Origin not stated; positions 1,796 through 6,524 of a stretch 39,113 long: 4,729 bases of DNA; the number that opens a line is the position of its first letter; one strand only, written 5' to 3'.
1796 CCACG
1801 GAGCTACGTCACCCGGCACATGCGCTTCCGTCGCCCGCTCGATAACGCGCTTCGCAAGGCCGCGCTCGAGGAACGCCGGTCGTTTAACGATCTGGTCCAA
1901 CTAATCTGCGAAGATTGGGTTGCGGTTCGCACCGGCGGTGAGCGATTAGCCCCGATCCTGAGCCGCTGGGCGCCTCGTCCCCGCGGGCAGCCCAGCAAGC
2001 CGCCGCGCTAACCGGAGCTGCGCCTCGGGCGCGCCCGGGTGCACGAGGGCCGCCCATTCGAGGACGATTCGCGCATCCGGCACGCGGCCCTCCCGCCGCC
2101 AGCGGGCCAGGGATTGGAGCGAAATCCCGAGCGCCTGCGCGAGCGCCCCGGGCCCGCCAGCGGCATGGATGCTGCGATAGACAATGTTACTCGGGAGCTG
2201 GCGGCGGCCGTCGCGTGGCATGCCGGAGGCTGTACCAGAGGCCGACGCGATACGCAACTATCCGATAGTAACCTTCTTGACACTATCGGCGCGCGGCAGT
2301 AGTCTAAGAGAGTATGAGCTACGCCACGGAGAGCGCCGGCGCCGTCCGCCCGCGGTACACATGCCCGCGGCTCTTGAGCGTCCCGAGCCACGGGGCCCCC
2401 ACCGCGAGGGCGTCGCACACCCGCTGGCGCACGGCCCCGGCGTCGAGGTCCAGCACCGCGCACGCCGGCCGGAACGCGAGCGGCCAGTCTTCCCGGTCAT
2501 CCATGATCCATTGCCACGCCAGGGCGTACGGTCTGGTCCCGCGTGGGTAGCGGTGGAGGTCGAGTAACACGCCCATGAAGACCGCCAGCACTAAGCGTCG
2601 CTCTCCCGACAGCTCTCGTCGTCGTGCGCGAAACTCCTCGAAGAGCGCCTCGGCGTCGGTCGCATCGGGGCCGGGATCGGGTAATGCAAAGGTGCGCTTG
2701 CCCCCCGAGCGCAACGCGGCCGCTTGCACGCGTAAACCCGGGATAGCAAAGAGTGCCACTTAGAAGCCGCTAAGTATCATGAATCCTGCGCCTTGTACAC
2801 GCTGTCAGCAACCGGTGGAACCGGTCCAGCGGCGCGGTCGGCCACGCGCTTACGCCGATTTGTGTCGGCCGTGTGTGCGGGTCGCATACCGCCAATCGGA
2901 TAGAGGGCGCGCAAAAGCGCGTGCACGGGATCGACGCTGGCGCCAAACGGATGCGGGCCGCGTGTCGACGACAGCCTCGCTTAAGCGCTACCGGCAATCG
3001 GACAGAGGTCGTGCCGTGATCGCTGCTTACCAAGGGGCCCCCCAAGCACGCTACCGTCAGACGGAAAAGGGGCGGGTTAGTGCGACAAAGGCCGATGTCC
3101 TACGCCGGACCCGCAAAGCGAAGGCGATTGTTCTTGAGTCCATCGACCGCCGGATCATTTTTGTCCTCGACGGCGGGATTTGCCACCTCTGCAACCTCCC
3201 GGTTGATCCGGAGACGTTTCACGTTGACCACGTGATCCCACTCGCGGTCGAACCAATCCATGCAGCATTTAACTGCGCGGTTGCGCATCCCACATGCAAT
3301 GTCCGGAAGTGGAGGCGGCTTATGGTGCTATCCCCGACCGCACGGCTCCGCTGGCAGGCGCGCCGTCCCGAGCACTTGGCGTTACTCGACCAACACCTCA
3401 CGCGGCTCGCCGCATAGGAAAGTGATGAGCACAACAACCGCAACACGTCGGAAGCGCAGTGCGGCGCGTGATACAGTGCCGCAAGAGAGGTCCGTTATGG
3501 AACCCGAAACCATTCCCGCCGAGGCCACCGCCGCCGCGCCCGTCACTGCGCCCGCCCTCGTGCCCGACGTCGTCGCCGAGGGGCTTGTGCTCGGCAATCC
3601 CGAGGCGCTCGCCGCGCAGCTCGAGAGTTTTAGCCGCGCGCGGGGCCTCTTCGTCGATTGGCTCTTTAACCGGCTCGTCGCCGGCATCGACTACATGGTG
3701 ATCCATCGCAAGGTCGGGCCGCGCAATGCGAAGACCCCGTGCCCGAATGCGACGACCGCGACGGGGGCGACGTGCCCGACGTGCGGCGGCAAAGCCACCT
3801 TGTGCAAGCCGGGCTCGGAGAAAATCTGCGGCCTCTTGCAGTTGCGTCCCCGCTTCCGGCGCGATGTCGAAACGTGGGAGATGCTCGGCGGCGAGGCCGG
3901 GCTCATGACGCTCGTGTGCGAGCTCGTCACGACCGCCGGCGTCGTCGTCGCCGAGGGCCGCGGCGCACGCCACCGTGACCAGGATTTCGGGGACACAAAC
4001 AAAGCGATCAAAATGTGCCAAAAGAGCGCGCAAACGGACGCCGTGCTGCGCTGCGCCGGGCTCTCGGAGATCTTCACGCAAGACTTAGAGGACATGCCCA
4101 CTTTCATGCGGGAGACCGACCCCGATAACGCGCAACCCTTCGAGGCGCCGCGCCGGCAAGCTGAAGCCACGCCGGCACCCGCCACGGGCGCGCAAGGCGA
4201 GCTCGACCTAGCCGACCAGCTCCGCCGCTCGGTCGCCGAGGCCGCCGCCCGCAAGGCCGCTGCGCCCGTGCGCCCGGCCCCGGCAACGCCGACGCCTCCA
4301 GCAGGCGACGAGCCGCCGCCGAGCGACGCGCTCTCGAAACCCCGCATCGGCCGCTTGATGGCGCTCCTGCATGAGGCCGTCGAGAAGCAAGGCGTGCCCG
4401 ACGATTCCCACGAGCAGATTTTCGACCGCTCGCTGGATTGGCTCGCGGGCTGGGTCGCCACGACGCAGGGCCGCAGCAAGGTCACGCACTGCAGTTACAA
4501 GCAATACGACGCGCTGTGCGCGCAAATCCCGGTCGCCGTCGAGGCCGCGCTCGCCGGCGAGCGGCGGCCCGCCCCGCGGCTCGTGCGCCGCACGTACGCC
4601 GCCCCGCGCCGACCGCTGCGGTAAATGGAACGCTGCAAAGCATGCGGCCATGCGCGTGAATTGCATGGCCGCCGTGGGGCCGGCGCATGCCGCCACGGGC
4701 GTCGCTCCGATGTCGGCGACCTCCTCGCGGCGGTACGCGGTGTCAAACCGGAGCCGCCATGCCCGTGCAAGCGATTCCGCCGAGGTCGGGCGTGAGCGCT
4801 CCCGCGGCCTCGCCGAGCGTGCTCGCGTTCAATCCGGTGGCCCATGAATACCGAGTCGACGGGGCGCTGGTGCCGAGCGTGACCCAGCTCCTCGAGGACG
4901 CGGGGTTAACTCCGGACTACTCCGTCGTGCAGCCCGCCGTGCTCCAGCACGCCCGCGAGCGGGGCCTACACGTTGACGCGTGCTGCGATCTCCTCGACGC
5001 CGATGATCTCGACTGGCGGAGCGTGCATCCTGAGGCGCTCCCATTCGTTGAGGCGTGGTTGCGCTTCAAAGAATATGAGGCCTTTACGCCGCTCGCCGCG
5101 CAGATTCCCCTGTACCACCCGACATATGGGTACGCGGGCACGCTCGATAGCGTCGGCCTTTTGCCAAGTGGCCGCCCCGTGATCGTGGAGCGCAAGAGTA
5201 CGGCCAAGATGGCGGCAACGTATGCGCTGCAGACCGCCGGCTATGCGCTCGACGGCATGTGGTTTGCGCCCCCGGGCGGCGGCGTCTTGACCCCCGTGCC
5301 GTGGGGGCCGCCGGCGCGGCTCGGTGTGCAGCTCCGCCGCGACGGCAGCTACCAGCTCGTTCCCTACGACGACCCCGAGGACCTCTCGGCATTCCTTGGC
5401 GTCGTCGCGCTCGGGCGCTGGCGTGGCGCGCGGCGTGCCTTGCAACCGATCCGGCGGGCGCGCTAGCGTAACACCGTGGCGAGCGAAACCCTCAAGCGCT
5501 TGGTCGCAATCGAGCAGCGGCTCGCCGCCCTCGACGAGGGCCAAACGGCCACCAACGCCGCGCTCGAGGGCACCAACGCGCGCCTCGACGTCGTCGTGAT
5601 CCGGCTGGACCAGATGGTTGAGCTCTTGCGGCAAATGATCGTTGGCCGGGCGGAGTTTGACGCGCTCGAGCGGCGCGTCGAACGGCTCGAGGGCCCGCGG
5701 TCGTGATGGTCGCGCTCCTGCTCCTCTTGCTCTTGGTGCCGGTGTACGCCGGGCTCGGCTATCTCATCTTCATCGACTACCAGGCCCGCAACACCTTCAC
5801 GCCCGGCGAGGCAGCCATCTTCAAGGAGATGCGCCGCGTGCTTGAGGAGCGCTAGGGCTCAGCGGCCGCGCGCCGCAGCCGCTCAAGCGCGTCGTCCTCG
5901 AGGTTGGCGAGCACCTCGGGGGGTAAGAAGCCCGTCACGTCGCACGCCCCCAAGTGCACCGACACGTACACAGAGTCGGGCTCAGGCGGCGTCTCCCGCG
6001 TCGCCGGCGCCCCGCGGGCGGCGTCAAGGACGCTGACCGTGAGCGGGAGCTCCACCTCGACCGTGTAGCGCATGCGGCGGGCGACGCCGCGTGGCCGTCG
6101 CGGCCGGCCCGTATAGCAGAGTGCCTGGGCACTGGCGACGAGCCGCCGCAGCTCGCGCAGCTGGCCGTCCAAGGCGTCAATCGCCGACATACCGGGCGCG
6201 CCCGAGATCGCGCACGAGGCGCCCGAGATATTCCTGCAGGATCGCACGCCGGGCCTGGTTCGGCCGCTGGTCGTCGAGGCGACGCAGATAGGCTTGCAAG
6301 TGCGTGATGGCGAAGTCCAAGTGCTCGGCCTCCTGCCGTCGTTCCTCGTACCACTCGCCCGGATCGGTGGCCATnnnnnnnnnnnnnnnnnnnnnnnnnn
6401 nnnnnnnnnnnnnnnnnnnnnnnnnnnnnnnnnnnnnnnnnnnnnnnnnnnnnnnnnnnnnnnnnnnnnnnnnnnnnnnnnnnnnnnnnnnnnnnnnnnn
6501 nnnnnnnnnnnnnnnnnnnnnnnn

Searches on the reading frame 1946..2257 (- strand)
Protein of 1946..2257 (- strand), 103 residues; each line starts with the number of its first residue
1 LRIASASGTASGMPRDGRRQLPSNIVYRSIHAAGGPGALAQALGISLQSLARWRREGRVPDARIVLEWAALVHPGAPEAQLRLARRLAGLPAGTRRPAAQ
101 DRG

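Call 21: search_protein_families(library=pfam, proteins=[window:1946-2257:-], max_evalue=0.01)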
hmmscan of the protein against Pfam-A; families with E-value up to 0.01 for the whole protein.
window:1946-2257:- (103 aa): 3 families
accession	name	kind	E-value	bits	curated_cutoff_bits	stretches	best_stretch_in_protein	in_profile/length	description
PF15943.11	YdaS_toxin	-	6.7e-05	23.1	30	1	28-64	3-40/65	Bacterial toxin YdaS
PF23125.1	Xre-MbcA-ParS_M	-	0.0065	16.6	27.8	0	35-59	3-27/51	Antitoxin Xre/MbcA/ParS-like, middle domain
PF14549.12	P22_Cro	-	0.0094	16.1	30.2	0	33-63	9-37/60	DNA-binding transcriptional regulator Cro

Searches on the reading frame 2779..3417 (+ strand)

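Call 47: search_protein_families(library=pfam, proteins=[window:2779-3417:+], max_evalue=0.1)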
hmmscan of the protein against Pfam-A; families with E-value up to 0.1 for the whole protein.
window:2779-3417:+ (212 aa): 1 family
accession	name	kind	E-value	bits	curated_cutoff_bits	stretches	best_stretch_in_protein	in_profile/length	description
PF01844.29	HNH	-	7.1e-06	26.5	21.4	1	135-177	1-44/47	HNH endonuclease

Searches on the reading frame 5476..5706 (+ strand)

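Call 47: search_protein_families(library=pfam, proteins=[window:5476-5706:+], max_evalue=0.1)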
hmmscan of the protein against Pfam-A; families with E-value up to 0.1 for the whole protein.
window:5476-5706:+ (76 aa): 3 families
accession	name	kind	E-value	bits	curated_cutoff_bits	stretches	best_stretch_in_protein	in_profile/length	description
PF10944.13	DUF2630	-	0.0058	17.5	27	1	5-53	8-53/80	Protein of unknown function (DUF2630)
PF16326.10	ABC_tran_CTD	-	0.027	15.1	32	0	7-32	8-33/69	ABC transporter C-terminal domain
PF18269.6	T3SS_ATPase_C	-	0.03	14.6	22.7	1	31-64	33-66/72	T3SS EscN ATPase C-terminal domain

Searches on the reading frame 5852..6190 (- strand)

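Call 47: search_protein_families(library=pfam, proteins=[window:5852-6190:-], max_evalue=0.1)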
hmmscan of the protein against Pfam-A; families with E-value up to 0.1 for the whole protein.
window:5852-6190:- (112 aa): 2 families
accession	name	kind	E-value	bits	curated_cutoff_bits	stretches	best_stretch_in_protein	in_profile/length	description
PF24414.1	DUF7547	-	0.0041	17.5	27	1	3-57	5-55/209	Family of unknown function (DUF7547)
PF20242.3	Emfourin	-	0.065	14.1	27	1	9-48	27-65/91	Emfourin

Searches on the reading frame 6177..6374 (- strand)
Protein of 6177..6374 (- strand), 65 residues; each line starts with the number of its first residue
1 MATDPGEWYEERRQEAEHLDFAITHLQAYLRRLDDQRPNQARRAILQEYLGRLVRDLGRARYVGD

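Call 47: search_protein_families(library=pfam, proteins=[window:6177-6374:-], max_evalue=0.1)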
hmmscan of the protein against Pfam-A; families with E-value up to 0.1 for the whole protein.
window:6177-6374:- (65 aa): 2 families
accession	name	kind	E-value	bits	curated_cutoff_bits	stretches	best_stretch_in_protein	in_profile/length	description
PF25310.1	VG15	-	0.033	14.8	26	1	5-60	4-58/212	VG15 protein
PF22888.1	FIMAH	-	0.083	13.9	24.8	0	12-52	34-78/81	FIMAH domain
